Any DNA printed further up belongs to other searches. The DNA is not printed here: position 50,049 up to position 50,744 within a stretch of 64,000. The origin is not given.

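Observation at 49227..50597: Membrane-tethered tandem YegP/DUF1508 protein on a long ER/K-type helix and a KPA-rich tract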

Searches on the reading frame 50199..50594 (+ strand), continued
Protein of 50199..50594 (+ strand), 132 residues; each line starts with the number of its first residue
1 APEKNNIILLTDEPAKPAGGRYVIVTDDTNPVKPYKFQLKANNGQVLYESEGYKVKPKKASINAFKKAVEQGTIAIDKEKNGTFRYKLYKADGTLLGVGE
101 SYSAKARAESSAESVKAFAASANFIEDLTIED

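Call 54: search_protein_families(library=pfam, proteins=[P0019, P0020, P0114, P0128, P0154, P0161, P0082, P0104, P0121, P0014], max_evalue=0.01)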
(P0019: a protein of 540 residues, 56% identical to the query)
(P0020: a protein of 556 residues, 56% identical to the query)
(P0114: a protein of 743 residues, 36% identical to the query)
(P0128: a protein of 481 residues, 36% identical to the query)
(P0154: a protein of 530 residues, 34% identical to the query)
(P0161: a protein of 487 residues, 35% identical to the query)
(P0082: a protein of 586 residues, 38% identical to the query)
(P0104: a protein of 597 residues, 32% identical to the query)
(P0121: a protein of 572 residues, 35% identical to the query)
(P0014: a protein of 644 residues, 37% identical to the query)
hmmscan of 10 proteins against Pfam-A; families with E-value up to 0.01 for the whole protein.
P0019 (540 aa): 3 families
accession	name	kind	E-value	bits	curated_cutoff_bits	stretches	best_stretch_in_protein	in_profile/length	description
PF07411.17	DUF1508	-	1.4e-12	47.7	22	1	489-532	2-45/48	Domain of unknown function (DUF1508)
PF07382.16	HC2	-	0.0014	19.2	40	1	317-406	55-144/194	Histone H1-like nucleoprotein HC2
PF04138.20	GtrA_DPMS_TM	-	0.0063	17.1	26.1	0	85-168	24-106/117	GtrA/DPMS, transmembrane domain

P0020 (556 aa): 3 families
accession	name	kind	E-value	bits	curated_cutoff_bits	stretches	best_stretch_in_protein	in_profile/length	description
PF07411.17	DUF1508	-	1.3e-11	44.6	22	1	502-545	2-45/48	Domain of unknown function (DUF1508)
PF07382.16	HC2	-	9.3e-05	23.1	40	1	311-427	28-144/194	Histone H1-like nucleoprotein HC2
PF04138.20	GtrA_DPMS_TM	-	0.0013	19.4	26.1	0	79-132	26-81/117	GtrA/DPMS, transmembrane domain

P0114 (743 aa): 1 family
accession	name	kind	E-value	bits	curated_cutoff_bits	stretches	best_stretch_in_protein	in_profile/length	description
PF07411.17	DUF1508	-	7.3e-35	119.1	22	4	501-541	3-43/48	Domain of unknown function (DUF1508)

P0128 (481 aa): 2 families
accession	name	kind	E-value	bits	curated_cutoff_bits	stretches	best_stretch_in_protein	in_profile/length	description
PF07411.17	DUF1508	-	1.6e-26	92.4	22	3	256-295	4-43/48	Domain of unknown function (DUF1508)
PF04138.20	GtrA_DPMS_TM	-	2.4e-09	37.9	26.1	1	15-179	1-117/117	GtrA/DPMS, transmembrane domain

P0154 (530 aa): 2 families
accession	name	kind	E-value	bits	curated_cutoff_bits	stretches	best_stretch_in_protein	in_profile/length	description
PF07411.17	DUF1508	-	1.1e-26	92.9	22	2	295-333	3-41/48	Domain of unknown function (DUF1508)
PF22251.1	PFF1_TM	-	0.00059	19.9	32.3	1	69-256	35-215/300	Vacuolar membrane protease, transmembrane domain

P0161 (487 aa): 3 families
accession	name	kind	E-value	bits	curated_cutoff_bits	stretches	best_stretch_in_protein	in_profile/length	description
PF07411.17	DUF1508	-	1.7e-27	95.5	22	3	251-288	6-43/48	Domain of unknown function (DUF1508)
PF04138.20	GtrA_DPMS_TM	-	3.6e-09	37.3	26.1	1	16-178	1-116/117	GtrA/DPMS, transmembrane domain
PF03413.25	PepSY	-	0.0047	17.6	24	0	328-378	6-52/60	Peptidase propeptide and YPEB domain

P0082 (586 aa): 4 families
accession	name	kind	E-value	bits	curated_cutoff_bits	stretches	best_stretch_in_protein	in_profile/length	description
PF07411.17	DUF1508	-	5.3e-28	97.1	22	3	364-398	6-40/48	Domain of unknown function (DUF1508)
PF24871.1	Piezo_TM1-24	-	0.00017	20.6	28.8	1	207-310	277-378/682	Piezo TM1-24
PF06785.16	UPF0242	-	0.00062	20.3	33.5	1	190-303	10-124/194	Uncharacterised protein family (UPF0242) N-terminus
PF22251.1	PFF1_TM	-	0.00066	19.7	32.3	1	216-328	102-219/300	Vacuolar membrane protease, transmembrane domain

P0104 (597 aa): 1 family
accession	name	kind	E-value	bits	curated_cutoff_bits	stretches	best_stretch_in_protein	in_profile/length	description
PF07411.17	DUF1508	-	1.3e-106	348.7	22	8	142-186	1-45/48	Domain of unknown function (DUF1508)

P0121 (572 aa): 2 families
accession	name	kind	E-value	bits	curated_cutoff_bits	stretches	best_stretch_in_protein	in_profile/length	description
PF07411.17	DUF1508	-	1.6e-28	98.7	22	3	329-367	3-41/48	Domain of unknown function (DUF1508)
PF00905.27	Transpeptidase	-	1.3e-15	57.9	22.1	1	2-189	96-298/299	Penicillin binding protein transpeptidase domain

P0014 (644 aa): 3 families
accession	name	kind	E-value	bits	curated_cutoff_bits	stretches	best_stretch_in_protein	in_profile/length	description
PF07411.17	DUF1508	-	1.3e-69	230.3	22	6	400-442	3-45/48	Domain of unknown function (DUF1508)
PF24878.1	YkcB_C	-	0.0028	17.9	27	0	515-571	7-62/85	Putative mannosyltransferase YkcB-like, C-terminal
PF03908.18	Sec20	-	0.0031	17.8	27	0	248-297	24-73/92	Sec20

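Call 63: find_homologous_proteins(query=A2, max_evalue=1e-10)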
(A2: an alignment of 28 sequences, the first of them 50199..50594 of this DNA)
Query A2 (28 sequences) (132 aa, profile of the alignment): 402 proteins with E <= 1e-10 among 4125 candidates; the best 120 are listed.
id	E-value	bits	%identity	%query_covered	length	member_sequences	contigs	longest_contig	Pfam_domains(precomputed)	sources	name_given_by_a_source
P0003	1.5e-71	258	89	97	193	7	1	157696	PF07411.18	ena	-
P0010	1.4e-70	255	56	95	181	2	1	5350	PF07411.18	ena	-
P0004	4.8e-70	254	89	97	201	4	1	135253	PF07411.18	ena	-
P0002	4.9e-70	254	89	97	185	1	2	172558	PF07411.18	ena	-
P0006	2.0e-69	252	90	95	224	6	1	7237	PF07411.18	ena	-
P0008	3.2e-68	248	88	97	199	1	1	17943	PF07411.18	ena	-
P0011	5.7e-68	247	55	96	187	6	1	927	PF07382.17,PF07411.18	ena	-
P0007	1.1e-66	243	88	100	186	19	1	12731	PF07411.18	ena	-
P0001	1.1e-66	243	98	100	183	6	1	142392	PF07411.18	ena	-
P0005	2.3e-66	242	91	98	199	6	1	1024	PF07411.18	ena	-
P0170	5.2e-65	237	61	92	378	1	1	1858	PF07411.18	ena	-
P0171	5.7e-65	237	61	92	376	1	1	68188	PF07411.18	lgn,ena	-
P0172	5.8e-65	237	61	92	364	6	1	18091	PF07411.18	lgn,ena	-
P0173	6.4e-65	237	61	92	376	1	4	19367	PF07411.18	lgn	-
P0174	7.1e-65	237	61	92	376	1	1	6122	PF07411.18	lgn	-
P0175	7.1e-65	237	61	92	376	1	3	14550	PF07411.18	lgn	-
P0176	7.5e-65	237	61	92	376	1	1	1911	PF07411.18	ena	-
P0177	8.4e-65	236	61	92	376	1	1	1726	PF07411.18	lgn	-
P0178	9.3e-65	236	61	92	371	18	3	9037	PF07411.18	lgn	-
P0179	1.2e-64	236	63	98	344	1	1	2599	PF07411.18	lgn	-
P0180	1.8e-64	235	62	98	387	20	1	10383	PF07411.18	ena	-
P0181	2.1e-64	235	66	96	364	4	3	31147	PF07411.18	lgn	-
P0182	2.3e-64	235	61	98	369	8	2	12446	PF07411.18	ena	-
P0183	3.0e-64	235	61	92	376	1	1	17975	PF07411.18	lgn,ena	-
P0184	3.4e-64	234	61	92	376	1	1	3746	PF07411.18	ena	-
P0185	3.4e-64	234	60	92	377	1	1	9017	PF07411.18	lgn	-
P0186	3.9e-64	234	60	92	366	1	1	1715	PF07411.18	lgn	-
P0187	4.7e-64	234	66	96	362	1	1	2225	PF07411.18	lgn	-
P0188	5.6e-64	234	62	98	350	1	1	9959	PF07411.18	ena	-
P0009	1.1e-63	233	61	98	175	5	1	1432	PF07411.18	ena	-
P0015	1.7e-63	232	61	94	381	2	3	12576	PF07411.18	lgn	-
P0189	2.0e-63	232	61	92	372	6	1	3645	PF07411.18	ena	-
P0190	1.0e-62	230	59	96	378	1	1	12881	PF07411.18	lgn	-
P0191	1.0e-62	230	59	96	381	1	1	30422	PF07411.18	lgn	-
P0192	2.2e-62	229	61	98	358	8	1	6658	PF07411.18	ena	-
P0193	3.9e-62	228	61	95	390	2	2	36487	PF07411.18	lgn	-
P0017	7.2e-62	227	59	96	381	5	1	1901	PF07411.18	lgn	-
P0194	1.0e-61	226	59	96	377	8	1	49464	PF07411.18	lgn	-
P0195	1.3e-61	226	60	95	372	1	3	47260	PF07411.18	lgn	-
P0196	2.1e-61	225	58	98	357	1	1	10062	PF07411.18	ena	-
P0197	6.4e-61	224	60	98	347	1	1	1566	PF07411.18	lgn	-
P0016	6.6e-61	224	64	98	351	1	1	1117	PF07411.18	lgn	-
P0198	7.4e-61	224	58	85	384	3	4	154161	PF07411.18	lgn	-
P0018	9.9e-61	223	61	95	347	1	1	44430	PF07411.18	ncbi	-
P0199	1.3e-60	223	58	95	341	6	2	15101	PF07411.18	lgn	-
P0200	1.4e-60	223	59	95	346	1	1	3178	PF07411.18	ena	-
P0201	1.8e-60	222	59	95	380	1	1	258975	PF07411.18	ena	-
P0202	1.8e-60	222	59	95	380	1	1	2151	PF07411.18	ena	-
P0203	1.8e-60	222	59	95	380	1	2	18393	PF07411.18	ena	-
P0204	1.9e-60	222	59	95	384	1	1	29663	PF07411.18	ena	-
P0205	1.9e-60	222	57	85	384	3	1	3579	PF07411.18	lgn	-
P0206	2.0e-60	222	59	95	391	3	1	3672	PF07411.18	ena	-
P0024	2.0e-60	222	58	85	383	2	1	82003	PF07411.18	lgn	-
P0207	3.0e-60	222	59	95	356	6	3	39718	PF07411.18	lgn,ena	-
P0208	1.3e-59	220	58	97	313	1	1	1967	PF07411.18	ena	-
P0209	1.4e-59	219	58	97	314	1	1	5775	PF07411.18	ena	-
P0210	1.5e-59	219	58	97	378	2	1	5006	PF07411.18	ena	-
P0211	1.6e-59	219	58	97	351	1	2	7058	PF07411.18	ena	-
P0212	2.3e-59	219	58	97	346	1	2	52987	PF07411.18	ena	-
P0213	2.3e-59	219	58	97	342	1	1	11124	PF07411.18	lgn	-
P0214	2.3e-59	219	58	97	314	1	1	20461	PF07411.18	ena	-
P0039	2.3e-59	219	51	83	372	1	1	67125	PF07411.18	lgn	-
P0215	2.3e-59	219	58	97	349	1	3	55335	PF07411.18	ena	-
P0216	2.3e-59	219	77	98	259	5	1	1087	PF07411.18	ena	-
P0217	2.4e-59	219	59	98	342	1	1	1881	PF07411.18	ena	-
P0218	2.6e-59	219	58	97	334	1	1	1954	PF07411.18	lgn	-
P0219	2.6e-59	219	58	97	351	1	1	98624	PF07411.18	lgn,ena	-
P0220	2.7e-59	218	59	98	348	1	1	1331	PF07411.18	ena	-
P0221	2.8e-59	218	58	97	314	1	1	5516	PF07411.18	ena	-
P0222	2.9e-59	218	58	97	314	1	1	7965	PF07411.18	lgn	-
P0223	2.9e-59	218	54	89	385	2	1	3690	PF07411.18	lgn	-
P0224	3.1e-59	218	58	97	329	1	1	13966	PF07411.18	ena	-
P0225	3.1e-59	218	58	97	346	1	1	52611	PF07411.18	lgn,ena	-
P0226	3.1e-59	218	58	97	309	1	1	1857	PF07411.18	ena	-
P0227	3.1e-59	218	58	97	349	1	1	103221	PF07411.18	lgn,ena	-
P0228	3.1e-59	218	58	97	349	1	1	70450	PF07411.18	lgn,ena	-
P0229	3.5e-59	218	58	97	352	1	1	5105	PF07411.18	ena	-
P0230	3.5e-59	218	58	97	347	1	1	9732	PF07411.18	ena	-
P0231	3.5e-59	218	58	97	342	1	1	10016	PF07411.18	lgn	-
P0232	3.5e-59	218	58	97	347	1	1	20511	PF07411.18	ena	-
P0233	3.5e-59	218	58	97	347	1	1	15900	PF07411.18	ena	-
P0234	3.5e-59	218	58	97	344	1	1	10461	PF07411.18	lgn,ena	-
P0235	3.5e-59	218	58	97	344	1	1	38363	PF07411.18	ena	-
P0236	3.5e-59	218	58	97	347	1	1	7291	PF07411.18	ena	-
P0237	3.5e-59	218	58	97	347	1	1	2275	PF07411.18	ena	-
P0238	3.6e-59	218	58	97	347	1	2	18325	PF07411.18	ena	-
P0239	3.6e-59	218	58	97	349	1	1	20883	PF07411.18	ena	-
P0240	3.6e-59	218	58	97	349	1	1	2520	PF07411.18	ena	-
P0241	3.6e-59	218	58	97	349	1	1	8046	PF07411.18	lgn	-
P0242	3.7e-59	218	58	97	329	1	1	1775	PF07411.18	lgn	-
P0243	3.8e-59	218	58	97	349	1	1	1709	PF07411.18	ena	-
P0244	3.8e-59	218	58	97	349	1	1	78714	PF07411.18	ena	-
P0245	3.9e-59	218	58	97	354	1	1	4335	PF07411.18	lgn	-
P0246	4.0e-59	218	58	97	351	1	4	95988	PF07411.18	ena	-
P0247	4.0e-59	218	58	97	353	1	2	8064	PF07411.18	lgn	-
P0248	4.1e-59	218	59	98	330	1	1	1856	PF07411.18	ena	-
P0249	4.1e-59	218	58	97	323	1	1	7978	PF07411.18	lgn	-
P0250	4.1e-59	218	58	97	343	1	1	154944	PF07411.18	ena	-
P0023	4.3e-59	218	51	97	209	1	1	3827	PF07411.18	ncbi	ncbi:MAG: DUF1508 domain-containing protein, partial [Clostridia bacterium]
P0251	4.4e-59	218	58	97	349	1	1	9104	PF07411.18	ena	-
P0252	4.4e-59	218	58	97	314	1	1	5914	PF07411.18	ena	-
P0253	4.6e-59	218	58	97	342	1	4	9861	PF07411.18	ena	-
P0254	4.6e-59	218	58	97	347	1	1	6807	PF07411.18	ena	-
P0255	4.6e-59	218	58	97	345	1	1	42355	PF07411.18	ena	-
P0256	4.6e-59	218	58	97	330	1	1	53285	PF07411.18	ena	-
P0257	4.6e-59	218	58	97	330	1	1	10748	PF07411.18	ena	-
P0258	4.6e-59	218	58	97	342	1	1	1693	PF07411.18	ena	-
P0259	4.7e-59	218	58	97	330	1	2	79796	PF07411.18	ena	-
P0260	4.7e-59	218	58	97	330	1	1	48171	PF07411.18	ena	-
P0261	4.7e-59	218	58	97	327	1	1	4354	PF07411.18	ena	-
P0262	4.7e-59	218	58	97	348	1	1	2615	PF07411.18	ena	-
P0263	4.7e-59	218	58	97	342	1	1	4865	PF07411.18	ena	-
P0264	4.7e-59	218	58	97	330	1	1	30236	PF07411.18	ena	-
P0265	4.7e-59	218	58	97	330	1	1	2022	PF07411.18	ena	-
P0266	4.7e-59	218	58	97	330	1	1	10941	PF07411.18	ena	-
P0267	4.7e-59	218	58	97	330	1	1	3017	PF07411.18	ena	-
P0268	4.8e-59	218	58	97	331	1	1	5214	PF07411.18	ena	-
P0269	4.8e-59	218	58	97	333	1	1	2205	PF07411.18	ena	-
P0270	4.9e-59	218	58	97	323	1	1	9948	PF07411.18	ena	-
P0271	5.0e-59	218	58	97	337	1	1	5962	PF07411.18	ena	-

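Call 70: find_encoding_contigs(protein=P0066, flank=6000, max_places=2)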
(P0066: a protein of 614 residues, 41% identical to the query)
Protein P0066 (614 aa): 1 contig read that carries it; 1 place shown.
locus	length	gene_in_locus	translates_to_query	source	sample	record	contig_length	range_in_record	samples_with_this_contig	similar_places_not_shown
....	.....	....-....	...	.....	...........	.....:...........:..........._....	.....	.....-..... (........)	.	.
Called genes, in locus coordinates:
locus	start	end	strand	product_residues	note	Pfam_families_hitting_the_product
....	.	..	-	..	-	?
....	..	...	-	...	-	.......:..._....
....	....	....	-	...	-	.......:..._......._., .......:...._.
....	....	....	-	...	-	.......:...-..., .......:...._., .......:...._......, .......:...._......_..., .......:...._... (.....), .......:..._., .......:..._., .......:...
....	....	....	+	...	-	-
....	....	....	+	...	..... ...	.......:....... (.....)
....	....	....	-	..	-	-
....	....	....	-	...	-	-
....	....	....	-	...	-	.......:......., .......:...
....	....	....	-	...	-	-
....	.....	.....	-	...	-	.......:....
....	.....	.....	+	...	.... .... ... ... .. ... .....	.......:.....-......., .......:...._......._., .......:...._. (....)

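Call 71: find_encoding_contigs(protein=P0042, flank=6000, max_places=2)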
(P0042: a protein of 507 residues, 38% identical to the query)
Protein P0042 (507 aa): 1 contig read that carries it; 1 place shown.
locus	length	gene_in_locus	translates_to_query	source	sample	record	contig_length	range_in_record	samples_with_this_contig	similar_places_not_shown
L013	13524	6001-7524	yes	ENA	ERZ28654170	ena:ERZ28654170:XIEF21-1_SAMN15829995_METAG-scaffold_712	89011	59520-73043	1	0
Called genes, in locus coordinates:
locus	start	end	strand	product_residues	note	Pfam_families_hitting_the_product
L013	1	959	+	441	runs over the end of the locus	-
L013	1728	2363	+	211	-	-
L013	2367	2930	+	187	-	-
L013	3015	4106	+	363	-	PF00111:Fer2 (weak)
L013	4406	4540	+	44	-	-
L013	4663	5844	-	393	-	PF04294:VanW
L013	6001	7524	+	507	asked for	PF07411:DUF1508 (weak)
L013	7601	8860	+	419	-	PF00675:Peptidase_M16, PF05193:Peptidase_M16_C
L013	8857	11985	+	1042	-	PF17854:FtsK_alpha, PF01580:FtsK_SpoIIIE, PF12846:AAA_10 (faint), PF09397:FtsK_gamma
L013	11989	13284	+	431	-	PF00919:UPF0004, PF04055:Radical_SAM, PF18693:TRAM_2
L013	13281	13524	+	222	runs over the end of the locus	PF02464:CinA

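Call 72: search_protein_families(library=padloc, proteins=[window:50211-50594:+], max_evalue=0.01)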
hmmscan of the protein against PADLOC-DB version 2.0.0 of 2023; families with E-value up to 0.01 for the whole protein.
window:50211-50594:+ (128 aa): 0 families

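Call 73: search_protein_families(library=phrogs, proteins=[window:50211-50594:+], max_evalue=0.01)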
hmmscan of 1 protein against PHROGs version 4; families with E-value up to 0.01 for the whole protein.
window:50211-50594:+ (128 aa): 2 families
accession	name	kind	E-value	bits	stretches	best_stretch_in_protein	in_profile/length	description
phrog_1422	-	unknown function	6.6e-09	36.9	1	29-118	13-104/110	-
phrog_8105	-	unknown function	1e-06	29.8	0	55-114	12-74/104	-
